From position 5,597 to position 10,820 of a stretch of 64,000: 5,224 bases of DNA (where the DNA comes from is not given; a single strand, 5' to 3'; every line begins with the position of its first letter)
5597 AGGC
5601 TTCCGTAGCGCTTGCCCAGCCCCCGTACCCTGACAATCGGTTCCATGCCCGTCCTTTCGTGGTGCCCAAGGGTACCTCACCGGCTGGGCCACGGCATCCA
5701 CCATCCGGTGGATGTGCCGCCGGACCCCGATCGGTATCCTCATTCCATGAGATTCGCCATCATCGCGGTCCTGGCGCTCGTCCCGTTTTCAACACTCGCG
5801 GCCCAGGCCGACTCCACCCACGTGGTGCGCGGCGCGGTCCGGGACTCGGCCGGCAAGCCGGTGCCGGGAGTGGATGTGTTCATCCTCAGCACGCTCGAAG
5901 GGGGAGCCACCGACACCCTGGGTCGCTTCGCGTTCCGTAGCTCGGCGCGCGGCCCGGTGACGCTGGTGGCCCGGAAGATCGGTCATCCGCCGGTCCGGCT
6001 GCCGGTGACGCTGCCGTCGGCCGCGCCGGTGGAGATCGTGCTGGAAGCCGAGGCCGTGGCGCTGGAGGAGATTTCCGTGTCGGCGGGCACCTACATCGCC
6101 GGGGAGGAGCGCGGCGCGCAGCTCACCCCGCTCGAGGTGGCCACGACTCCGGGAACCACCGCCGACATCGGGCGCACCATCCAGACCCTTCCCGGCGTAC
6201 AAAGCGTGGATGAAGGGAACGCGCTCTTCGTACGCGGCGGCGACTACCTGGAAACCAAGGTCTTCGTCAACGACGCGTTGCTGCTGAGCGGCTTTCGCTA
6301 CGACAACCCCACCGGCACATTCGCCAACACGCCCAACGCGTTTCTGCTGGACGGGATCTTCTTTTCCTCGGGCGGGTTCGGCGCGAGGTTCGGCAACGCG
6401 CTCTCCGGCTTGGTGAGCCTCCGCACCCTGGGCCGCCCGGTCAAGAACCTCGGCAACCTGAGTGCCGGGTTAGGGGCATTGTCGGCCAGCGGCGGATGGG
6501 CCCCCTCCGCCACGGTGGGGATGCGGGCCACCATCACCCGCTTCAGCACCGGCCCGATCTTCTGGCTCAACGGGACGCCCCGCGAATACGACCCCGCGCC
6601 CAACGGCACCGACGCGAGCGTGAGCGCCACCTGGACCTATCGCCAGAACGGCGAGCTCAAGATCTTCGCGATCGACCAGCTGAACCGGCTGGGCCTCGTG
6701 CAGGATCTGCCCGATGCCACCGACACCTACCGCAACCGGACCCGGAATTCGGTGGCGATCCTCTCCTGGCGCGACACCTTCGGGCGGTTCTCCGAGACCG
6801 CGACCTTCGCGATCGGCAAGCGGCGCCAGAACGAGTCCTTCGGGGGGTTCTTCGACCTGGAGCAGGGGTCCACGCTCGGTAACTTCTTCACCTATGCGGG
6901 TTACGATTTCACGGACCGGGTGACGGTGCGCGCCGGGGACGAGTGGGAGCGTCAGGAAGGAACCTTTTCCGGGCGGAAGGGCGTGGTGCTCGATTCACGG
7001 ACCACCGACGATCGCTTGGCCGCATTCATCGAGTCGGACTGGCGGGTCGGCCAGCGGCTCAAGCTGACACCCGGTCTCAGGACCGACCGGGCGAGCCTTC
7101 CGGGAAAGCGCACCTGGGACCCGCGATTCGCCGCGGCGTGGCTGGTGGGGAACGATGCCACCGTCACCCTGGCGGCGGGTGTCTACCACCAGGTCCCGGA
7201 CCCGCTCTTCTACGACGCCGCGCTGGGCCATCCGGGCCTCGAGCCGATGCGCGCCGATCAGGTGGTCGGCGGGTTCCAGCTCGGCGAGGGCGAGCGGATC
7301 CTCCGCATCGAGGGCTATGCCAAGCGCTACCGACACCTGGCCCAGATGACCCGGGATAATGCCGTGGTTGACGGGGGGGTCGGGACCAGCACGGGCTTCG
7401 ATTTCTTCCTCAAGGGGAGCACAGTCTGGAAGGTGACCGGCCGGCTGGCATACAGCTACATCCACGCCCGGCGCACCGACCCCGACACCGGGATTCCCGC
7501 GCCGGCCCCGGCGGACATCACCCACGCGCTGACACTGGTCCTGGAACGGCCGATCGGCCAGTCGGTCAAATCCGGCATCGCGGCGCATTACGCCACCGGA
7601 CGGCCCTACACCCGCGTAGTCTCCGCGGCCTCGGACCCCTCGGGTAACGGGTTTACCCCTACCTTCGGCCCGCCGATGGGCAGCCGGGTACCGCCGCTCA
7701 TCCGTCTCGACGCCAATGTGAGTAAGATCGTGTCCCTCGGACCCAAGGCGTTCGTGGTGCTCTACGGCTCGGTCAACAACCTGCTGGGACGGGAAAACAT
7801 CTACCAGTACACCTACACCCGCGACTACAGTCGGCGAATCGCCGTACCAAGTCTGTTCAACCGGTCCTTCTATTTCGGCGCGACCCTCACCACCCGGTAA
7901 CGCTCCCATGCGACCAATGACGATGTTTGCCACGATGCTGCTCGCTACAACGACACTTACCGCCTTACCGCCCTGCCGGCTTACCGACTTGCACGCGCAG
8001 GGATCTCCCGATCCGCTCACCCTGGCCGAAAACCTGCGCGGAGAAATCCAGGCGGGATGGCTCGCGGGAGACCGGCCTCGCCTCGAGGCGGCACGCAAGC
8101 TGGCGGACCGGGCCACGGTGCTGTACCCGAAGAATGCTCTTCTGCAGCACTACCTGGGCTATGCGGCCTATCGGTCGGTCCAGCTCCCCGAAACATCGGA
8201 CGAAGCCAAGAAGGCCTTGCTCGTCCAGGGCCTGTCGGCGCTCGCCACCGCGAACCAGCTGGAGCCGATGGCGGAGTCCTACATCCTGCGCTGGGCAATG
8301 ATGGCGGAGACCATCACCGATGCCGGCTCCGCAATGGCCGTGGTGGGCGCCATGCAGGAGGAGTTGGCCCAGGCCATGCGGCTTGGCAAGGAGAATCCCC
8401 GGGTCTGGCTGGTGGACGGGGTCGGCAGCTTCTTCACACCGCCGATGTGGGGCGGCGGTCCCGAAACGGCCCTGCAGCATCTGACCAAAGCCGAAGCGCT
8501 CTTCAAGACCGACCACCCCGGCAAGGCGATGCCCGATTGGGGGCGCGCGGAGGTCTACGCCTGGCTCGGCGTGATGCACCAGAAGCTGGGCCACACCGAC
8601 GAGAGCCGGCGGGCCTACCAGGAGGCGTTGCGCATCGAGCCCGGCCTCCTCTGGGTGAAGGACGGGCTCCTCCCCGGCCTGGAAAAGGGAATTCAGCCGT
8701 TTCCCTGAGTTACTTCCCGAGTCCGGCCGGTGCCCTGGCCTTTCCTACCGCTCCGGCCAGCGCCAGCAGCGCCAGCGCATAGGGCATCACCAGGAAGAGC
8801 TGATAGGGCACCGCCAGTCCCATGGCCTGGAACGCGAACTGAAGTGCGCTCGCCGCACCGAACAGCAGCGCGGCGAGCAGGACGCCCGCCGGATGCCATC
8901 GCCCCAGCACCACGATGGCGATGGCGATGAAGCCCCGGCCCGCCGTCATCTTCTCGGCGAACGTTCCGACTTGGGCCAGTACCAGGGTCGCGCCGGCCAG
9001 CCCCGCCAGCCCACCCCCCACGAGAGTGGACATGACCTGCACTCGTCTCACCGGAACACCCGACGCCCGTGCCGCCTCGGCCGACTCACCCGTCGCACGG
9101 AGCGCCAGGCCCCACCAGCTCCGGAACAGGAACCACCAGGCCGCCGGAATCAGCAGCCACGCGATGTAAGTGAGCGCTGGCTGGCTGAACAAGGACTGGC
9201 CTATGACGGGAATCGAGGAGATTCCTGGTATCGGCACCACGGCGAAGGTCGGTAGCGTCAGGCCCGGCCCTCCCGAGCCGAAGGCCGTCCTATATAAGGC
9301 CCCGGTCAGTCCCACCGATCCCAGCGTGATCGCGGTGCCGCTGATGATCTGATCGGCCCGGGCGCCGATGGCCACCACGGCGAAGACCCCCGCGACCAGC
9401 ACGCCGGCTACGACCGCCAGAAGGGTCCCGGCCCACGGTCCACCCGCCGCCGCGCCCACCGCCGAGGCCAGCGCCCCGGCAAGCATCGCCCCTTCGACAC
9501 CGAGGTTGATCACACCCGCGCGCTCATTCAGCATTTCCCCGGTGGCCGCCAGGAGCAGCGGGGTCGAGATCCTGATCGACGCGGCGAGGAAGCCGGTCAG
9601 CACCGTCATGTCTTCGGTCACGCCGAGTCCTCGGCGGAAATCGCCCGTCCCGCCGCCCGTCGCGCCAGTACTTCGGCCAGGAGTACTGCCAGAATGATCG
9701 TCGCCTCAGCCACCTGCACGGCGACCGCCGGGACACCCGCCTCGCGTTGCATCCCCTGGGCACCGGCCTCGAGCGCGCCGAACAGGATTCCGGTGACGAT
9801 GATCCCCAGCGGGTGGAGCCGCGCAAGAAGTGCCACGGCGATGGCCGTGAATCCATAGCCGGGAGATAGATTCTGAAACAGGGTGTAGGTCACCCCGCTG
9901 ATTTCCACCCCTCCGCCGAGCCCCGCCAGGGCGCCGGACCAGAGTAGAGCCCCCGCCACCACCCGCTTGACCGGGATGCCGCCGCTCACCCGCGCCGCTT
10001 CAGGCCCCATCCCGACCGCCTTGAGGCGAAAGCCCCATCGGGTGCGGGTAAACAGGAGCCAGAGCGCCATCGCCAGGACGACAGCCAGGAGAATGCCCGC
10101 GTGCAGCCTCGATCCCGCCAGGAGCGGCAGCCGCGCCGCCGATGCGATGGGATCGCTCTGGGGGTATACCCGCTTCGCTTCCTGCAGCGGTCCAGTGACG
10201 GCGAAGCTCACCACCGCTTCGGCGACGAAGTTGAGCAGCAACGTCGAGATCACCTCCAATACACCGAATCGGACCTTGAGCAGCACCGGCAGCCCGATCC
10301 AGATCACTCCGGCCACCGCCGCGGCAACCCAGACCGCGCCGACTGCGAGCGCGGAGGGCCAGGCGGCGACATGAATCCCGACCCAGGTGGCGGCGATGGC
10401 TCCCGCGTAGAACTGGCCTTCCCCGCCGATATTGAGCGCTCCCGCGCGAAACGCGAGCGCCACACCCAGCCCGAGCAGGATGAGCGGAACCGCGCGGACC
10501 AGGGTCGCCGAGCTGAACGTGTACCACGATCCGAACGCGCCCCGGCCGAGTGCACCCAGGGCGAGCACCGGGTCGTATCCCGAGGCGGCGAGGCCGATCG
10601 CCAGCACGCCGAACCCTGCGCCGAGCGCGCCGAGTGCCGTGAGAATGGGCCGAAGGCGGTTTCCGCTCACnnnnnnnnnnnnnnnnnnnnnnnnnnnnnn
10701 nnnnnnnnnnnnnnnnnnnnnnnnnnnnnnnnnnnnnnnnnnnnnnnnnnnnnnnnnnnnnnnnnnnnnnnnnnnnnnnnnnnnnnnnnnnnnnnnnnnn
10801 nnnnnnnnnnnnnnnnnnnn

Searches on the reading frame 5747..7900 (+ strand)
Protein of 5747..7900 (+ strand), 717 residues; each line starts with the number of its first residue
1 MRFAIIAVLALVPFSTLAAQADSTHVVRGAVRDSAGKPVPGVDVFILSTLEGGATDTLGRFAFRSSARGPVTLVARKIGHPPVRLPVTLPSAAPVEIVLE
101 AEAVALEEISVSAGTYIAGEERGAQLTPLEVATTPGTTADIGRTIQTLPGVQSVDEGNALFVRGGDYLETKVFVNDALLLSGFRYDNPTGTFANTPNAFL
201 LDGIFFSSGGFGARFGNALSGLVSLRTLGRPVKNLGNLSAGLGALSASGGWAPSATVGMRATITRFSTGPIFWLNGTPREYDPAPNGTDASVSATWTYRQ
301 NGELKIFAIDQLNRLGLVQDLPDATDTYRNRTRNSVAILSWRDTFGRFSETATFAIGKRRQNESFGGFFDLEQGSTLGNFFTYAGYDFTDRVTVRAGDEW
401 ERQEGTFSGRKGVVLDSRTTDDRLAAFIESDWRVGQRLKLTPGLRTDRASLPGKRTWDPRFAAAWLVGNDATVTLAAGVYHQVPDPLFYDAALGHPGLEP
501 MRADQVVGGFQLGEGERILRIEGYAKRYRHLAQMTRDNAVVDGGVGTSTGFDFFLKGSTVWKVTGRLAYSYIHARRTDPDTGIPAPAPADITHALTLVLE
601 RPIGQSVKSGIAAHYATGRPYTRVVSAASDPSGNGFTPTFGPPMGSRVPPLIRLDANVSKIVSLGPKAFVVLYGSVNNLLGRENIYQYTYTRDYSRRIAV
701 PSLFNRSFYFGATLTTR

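Call 56: search_protein_families(library=pfam, max_evalue=0.00001, proteins=[window:5747-7900:+])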
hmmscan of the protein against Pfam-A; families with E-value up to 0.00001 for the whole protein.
window:5747-7900:+ (717 aa): 2 families
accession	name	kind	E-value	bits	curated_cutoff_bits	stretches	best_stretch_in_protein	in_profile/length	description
PF13715.12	CarbopepD_reg_2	-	2e-11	44.2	32.2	1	27-111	1-88/88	CarboxypepD_reg-like domain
PF13620.12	CarboxypepD_reg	-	5.9e-11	43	32.3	1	27-96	2-76/82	Carboxypeptidase regulatory-like domain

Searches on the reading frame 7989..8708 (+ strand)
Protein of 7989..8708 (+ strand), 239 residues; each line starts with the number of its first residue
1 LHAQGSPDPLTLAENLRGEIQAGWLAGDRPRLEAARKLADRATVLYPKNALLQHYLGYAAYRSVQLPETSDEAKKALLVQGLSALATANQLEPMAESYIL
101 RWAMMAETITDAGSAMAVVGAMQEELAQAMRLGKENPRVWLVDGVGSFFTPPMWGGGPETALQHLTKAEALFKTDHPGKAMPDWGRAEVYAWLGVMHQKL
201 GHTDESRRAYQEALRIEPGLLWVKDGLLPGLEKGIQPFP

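Call 56: search_protein_families(library=pfam, max_evalue=0.00001, proteins=[window:7989-8708:+])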
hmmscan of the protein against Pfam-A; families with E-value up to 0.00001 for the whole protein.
window:7989-8708:+ (239 aa): 3 families
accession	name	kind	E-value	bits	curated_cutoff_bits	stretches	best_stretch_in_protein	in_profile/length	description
PF07719.23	TPR_2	-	2.1e-08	34.1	27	1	187-219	1-33/34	Tetratricopeptide repeat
PF13428.12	TPR_14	-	5e-07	30.2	23.5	0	188-220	2-34/44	Tetratricopeptide repeat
PF00515.34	TPR_1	-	8.4e-06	25.8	27.8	0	187-218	1-32/34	Tetratricopeptide repeat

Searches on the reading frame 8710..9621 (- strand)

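Call 56: search_protein_families(library=pfam, max_evalue=0.00001, proteins=[window:8710-9621:-])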
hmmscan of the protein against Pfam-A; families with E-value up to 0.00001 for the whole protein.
window:8710-9621:- (303 aa): 1 family
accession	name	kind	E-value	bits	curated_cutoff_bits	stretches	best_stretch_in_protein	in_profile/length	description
PF02653.21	BPD_transp_2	-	7e-36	124.2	26.8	1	14-287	4-268/269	Branched-chain amino acid transport system / permease component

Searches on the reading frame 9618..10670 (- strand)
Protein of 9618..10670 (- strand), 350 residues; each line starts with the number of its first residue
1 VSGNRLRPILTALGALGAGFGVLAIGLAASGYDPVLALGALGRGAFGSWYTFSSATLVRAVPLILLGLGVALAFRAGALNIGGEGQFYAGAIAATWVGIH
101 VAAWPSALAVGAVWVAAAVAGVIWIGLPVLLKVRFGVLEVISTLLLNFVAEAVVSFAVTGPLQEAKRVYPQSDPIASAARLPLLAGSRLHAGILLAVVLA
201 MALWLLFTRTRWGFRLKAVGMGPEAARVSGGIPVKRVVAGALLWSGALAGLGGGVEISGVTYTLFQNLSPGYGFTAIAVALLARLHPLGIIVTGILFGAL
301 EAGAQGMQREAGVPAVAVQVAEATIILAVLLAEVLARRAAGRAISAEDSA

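Call 56: search_protein_families(library=pfam, max_evalue=0.00001, proteins=[window:9618-10670:-])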
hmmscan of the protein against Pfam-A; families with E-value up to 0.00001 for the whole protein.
window:9618-10670:- (350 aa): 1 family
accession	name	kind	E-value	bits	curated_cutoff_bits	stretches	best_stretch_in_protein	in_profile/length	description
PF02653.21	BPD_transp_2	-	1.4e-35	123.2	26.8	1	55-327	4-267/269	Branched-chain amino acid transport system / permease component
